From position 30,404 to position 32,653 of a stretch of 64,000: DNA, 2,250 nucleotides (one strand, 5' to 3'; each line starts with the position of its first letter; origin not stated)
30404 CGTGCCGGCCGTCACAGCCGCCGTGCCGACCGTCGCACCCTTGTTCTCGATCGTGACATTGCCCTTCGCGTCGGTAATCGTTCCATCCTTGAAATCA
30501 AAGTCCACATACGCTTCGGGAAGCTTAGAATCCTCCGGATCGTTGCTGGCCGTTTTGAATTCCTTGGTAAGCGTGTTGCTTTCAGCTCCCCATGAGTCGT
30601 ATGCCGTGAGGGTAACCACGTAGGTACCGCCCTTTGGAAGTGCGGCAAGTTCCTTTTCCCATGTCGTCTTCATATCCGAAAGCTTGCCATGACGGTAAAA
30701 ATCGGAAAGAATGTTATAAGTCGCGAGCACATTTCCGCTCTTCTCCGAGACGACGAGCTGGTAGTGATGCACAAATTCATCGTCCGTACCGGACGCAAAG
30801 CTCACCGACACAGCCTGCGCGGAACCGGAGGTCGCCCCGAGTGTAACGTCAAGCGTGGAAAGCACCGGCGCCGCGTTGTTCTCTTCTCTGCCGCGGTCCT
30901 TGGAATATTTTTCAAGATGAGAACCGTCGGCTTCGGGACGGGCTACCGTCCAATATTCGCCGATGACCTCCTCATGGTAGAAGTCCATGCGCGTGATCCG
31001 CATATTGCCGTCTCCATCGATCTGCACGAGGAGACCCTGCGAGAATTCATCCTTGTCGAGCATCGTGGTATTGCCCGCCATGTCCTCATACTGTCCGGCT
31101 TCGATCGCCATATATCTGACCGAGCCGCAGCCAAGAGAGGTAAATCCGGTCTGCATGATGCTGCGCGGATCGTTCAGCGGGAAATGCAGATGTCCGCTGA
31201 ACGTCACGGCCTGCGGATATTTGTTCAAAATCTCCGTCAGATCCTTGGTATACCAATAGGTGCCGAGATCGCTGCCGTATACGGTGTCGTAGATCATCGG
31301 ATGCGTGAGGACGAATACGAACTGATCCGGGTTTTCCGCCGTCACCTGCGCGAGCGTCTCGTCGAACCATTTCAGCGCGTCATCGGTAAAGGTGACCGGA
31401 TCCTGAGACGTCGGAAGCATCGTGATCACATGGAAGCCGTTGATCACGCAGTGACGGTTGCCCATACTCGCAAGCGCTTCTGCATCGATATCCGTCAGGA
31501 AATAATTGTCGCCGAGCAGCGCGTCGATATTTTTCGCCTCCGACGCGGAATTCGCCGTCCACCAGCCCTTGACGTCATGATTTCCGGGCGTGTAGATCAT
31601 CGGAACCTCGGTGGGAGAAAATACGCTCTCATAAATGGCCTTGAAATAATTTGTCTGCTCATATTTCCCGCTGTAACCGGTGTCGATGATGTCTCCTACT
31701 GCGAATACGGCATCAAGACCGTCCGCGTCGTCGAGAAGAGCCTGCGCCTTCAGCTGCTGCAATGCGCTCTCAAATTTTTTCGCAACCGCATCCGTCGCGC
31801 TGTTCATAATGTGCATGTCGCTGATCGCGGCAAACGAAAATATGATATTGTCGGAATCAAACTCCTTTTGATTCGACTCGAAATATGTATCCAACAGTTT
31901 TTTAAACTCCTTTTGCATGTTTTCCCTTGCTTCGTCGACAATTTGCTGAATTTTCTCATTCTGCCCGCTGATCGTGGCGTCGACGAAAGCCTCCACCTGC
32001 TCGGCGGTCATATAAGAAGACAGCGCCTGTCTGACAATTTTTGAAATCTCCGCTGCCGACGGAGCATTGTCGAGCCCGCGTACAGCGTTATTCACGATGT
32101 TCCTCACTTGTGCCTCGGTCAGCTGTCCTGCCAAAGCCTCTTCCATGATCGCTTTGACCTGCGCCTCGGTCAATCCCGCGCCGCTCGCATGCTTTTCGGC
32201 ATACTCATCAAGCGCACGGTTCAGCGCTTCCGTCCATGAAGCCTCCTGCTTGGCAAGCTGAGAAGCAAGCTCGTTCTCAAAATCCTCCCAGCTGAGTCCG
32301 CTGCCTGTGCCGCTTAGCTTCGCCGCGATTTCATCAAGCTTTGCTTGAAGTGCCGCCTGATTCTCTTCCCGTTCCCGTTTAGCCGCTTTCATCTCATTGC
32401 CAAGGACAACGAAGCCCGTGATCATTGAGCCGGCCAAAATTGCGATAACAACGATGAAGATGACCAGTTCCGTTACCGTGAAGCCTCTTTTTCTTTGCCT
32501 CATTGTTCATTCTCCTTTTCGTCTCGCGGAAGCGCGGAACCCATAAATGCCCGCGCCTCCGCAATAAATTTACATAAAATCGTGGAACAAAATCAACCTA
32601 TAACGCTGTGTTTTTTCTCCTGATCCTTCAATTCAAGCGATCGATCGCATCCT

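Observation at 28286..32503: Roughly 150-kDa modular pilin-like protein: prepilin signal fused to a metallophosphoesterase and three LamG lectin-like modules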

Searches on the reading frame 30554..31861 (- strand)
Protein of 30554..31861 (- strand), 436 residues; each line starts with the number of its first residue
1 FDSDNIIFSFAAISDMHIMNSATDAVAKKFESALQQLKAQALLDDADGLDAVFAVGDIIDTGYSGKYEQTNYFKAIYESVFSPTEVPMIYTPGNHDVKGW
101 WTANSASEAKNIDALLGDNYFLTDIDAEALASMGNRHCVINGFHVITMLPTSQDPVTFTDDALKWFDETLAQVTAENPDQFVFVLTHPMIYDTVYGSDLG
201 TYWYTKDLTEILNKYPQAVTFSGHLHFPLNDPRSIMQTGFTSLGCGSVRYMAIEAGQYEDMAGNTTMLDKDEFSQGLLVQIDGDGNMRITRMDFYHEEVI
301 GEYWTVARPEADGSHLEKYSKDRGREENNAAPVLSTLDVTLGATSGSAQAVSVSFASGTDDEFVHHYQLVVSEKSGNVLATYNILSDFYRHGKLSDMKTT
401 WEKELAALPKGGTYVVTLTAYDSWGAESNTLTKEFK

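Call 23: search_solved_structures(query=A2, max_evalue=1, show_alignments=2)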
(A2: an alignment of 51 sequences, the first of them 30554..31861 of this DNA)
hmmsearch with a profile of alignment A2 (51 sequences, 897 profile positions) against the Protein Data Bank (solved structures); distinct sequences matched with E-value up to 1: 17.
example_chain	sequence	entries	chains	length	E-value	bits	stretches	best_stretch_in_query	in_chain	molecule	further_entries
4lty_C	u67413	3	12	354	0.02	16.4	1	162-246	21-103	Exonuclease subunit SbcD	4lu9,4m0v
6s6v_A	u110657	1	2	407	0.025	16.1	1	162-246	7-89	Nuclease SbcCD subunit D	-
2hy1_A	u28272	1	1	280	0.068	14.6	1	161-245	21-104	Rv0805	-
4hd0_A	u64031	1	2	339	0.094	14.2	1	157-245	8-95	DNA double-strand break repair protein Mre11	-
3ib7_A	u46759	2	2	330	0.098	14.1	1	161-245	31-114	Icc protein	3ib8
1ii7_A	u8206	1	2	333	0.12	13.8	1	158-245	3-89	Mre11 nuclease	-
3dsc_A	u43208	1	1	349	0.13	13.7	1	158-245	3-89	DNA double-strand break repair protein mre11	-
7dog_A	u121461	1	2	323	0.17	13.4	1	197-246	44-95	Nuclease SbcCD subunit D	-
4o24_A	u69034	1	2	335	0.58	11.6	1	173-245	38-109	Exonuclease, putative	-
2q8u_A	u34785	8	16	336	0.58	11.6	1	173-245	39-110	Exonuclease, putative | Nuclease SbcCD subunit D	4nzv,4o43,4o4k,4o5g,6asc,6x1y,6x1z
6lve_A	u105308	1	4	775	0.59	11.5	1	668-767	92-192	N,N-dimethylformamidase large subunit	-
6lvb_A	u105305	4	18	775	0.59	11.5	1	668-767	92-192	N,N-dimethylformamidase large subunit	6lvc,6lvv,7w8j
6lvd_A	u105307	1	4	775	0.59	11.5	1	668-767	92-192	N,N-dimethylformamidase large subunit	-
2hyp_A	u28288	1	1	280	0.73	11.3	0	161-245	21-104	Hypothetical protein RV0805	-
3qg5_C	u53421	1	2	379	0.73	11.2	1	173-245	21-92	Mre11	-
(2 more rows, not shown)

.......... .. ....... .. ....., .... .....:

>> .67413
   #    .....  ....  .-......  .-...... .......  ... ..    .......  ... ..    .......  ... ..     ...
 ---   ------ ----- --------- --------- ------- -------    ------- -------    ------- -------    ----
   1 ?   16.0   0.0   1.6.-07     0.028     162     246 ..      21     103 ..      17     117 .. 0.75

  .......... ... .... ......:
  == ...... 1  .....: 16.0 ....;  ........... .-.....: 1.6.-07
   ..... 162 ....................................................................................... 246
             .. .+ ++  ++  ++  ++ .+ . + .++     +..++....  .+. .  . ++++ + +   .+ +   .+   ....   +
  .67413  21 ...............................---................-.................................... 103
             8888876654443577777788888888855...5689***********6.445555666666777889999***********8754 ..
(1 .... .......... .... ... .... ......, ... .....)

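Call 31: predict_structure(alignment_id=A2)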
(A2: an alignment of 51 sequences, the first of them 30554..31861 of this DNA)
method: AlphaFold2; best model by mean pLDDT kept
length: 436 residues; sequences in the alignment: 51
mean_pLDDT: 95.6   pTM: 0.93
mean pLDDT of the five models: 95.6, 94.1, 93.9, 93.7, 93.1
residues with pLDDT >= 90: 398; 70-90: 38; 50-70: 0; < 50: 0
segments of 3 or more residues with pLDDT < 50: none
pLDDT, mean of each block of 10 residues (from residue 1): 98 95 91 98 98 98 96 98 98 97 98 98 98 98 98 96 99 98 97 87 94 98 89 94 95 93 93 96 98 96 96 93 87 98 92 97 96 96 96 94 91 95 96 97
secondary structure, 60 per line:
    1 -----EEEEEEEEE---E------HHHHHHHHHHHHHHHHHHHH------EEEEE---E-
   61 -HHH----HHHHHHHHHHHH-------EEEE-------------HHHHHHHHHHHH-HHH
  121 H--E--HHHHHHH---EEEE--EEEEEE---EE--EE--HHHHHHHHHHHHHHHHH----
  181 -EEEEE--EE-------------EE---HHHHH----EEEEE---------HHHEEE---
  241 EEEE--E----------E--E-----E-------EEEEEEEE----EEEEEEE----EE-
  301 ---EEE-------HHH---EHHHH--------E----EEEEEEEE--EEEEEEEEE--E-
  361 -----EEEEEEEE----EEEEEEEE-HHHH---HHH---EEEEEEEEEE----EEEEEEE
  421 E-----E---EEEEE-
elements in order: E6-14 H25-44 E51-55 H69-80 E88-91 H105-116 H118-121 H127-133 E137-140 E143-148 H160-176 E182-186 H209-213 E218-222 E235-237 E241-244 E275-282 E287-293 E304-306 H321-324 E338-345 E348-356 E366-373 E378-385 H387-390 E400-409 E414-421 E431-435

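Call 34: fold_search(model_id=the predicted structure, library=pdb)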
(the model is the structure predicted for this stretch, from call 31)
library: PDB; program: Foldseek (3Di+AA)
matches with E <= 10: 1705; with E <= 0.001: 50
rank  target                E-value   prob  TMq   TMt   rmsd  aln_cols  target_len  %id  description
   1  2dxl_A                1.0e-12  1.00  0.44  0.67   4.9       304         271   16  Glycerophosphodiesterase from Enterobacter aerogenes (released 2007-05-22)
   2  2zo9_B                2.0e-12  1.00  0.45  0.69   4.5       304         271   16  Malonate-bound structure of the glycerophosphodiesterase from Enterobacter aerogenes (GpdQ) and characterization of th (released 2008-10-07)
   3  3d03_A                5.4e-12  1.00  0.46  0.70   4.3       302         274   16  1.9A structure of Glycerophoshphodiesterase (GpdQ) from Enterobacter aerogenes (released 2008-10-14)
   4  3ib7                  9.8e-12  1.00  0.47  0.67   4.7       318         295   17  Crystal structure of full length Rv0805 (released 2009-09-29)
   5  7ov8_A                1.8e-11  1.00  0.46  0.62   5.7       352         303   13  Crystal structure of pig purple acid phosphatase in complex with 4-(2-hydroxyethyl)-1-piperazineethanesulfonic acid (H (released 2022-03-23)
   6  2bq8                  3.6e-11  1.00  0.46  0.62   6.9       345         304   14  Crystal structure of human purple acid phosphatase with an inhibitory conformation of the repression loop (released 2005-10-24)
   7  1ute_A                5.1e-11  1.00  0.45  0.62   6.1       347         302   15  PIG PURPLE ACID PHOSPHATASE COMPLEXED WITH PHOSPHATE (released 1999-10-01)
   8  7ov2_A                5.7e-11  1.00  0.42  0.58   7.9       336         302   14  Crystal structure of pig purple acid phosphatase in complex with L-glutamine, (poly)ethylene glycol fragments and glyc (released 2022-01-12)
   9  1war                  9.2e-11  1.00  0.45  0.61   5.8       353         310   15  Recombinant Human Purple Acid Phosphatase expressed in Pichia Pastoris (released 2005-07-06)
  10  1qfc                  1.2e-09  1.00  0.42  0.60   7.1       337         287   17  STRUCTURE OF RAT PURPLE ACID PHOSPHATASE (released 2000-04-10)
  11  9a6c_B                3.5e-09  1.00  0.43  0.40   5.4       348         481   14  Integrative model of YYDD-YYDB by crosslinking MS and deep learning (released 2024-09-18)
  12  9bi5_A                7.2e-09  1.00  0.37  0.39   7.7       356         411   11  Apo form Mre11-Rad50 complex (released 2025-08-06)
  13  1oie                  5.6e-08  1.00  0.40  0.35  18.8       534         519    9  5'-Nucleotidase (E. coli) with an Engineered Disulfide Bridge (S228C, P513C) (released 2004-08-05)
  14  3zk4_A                1.0e-07  1.00  0.49  0.39   6.7       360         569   16  Structure of purple acid phosphatase PPD1 isolated from yellow lupin (Lupinus luteus) seeds (released 2014-01-29)
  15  4fcx_A                1.1e-07  1.00  0.39  0.46   7.2       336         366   12  S.pombe Mre11 apoenzym (released 2012-06-20)
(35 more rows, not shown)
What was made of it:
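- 30554..30868 (-): FN3-like beta-sandwich (about aa 546-650). calls 31, 34 (Foldseek FN3 matches)
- On Calcineurin-like metallophosphoesterase (PF00149): AF2 pLDDT 95.6 and Foldseek matches to GpdQ, Rv0805 and purple acid phosphatases (calls 31, 34)
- Closest known: GpdQ glycerophosphodiesterase, Rv0805 and purple acid phosphatases. Same: These are the best Foldseek matches (E 1e-12 to 1e-11) (call 34).
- Checked: The FN3 spacer is supported by an AF2 model (pLDDT 95.6) and by Foldseek FN3 matches (calls 31, 34).
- A confident enzyme model whose best structural matches are GpdQ, Rv0805 and purple acid phosphatases (calls 31, 34).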

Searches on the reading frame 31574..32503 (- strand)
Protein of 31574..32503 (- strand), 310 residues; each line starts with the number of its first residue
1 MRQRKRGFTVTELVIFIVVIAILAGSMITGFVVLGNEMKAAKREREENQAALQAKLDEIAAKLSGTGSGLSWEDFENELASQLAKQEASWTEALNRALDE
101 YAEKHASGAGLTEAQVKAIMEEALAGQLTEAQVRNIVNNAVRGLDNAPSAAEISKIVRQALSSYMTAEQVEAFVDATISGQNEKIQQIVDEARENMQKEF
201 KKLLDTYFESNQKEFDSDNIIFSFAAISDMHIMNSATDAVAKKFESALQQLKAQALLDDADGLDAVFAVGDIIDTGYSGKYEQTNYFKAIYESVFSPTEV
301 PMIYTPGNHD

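Call 30: find_related_loci(query=A3, collection=genome_contigs, flank=10000)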
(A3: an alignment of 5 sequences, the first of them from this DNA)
Query A3 (310 aa) in genome_contigs; peptide patterns used: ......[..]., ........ (x = any residue, [..] = any of these).
599 stretches matched a pattern (row limit reached: there are more); 25 encode a relative of the query (tblastn E <= 1e-3); 25 distinct loci.
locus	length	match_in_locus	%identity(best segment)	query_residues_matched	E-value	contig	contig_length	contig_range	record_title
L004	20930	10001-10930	95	1-310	0e+0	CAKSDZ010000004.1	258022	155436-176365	MAG: uncultured Eubacteriales bacterium isolate REFINED_METABAT215_SUBJECT_CONTIGS_1500_ASSEMBLY_K77_MERGED__Pilot_MoBio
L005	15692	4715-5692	41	1-310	5e-67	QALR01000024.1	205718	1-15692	MAG: Clostridiales bacterium isolate CIM:MAG 413 contig_129242, whole genome shotgun sequence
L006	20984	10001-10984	41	1-310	5e-64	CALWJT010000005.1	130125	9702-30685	MAG: uncultured Clostridia bacterium isolate E0_DP__bin197 genome assembly, contig: E0_DP__k127_1948081, whole genome sh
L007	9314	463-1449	42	1-310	2e-61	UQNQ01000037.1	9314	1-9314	uncultured Clostridiales bacterium isolate UMGS461 genome assembly, contig: NODE_3507_length_9314_cov_6.830219, whole ge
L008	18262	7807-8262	39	151-310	2e-28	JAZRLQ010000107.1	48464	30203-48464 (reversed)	MAG: Eubacteriales bacterium isolate T1900045430_YK20190121.MAGScoT_cleanbin_000015 SGB_7095_k141_423089, whole genome s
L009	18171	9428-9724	54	213-310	2e-28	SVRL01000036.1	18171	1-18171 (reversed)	MAG: Oscillospiraceae bacterium isolate SIG642 NODE_12457_length_18171_cov_2.845212, whole genome shotgun sequence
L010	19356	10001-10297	55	215-310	3e-26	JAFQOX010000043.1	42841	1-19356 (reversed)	MAG: Clostridia bacterium isolate RGIG2017 Goat_Colon-1__c244526, whole genome shotgun sequence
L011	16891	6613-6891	54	215-310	1e-25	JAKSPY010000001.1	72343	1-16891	MAG: Clostridia bacterium isolate Horse_feces215 MAG215_1, whole genome shotgun sequence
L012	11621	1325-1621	51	213-310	4e-25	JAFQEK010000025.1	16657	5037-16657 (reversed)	MAG: Clostridia bacterium isolate RGIG1744 Goat_Cecum-3__c119456, whole genome shotgun sequence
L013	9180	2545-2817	39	212-310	3e-11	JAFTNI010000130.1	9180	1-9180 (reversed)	MAG: Clostridia bacterium isolate RGIG3975 Roe_deer_Cecum-4__c233718, whole genome shotgun sequence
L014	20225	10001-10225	36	224-310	8e-8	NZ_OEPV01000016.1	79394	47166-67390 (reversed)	Dysgonomonas massiliensis strain Marseille-P4356, whole genome shotgun sequence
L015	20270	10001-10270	37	209-310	6e-7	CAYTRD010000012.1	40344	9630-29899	MAG TPA_asm: uncultured Ruminococcus sp. isolate SRP315200_co2_276 genome assembly, contig: NODE_450_length_40344_cov_29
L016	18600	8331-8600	32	215-310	2e-6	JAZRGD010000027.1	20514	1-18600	MAG: Eubacteriales bacterium isolate T1900045493_YK20190187.MAGScoT_cleanbin_000007 SGB_7392_k141_2869448, whole genome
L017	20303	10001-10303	31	208-310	2e-6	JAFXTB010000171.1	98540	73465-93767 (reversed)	MAG: Kiritimatiellae bacterium isolate RGIG6720 Sheep_Rumen-2__c1538582, whole genome shotgun sequence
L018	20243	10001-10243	41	218-310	3e-6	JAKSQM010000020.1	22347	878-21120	MAG: Clostridia bacterium isolate Horse_feces229 MAG229_20, whole genome shotgun sequence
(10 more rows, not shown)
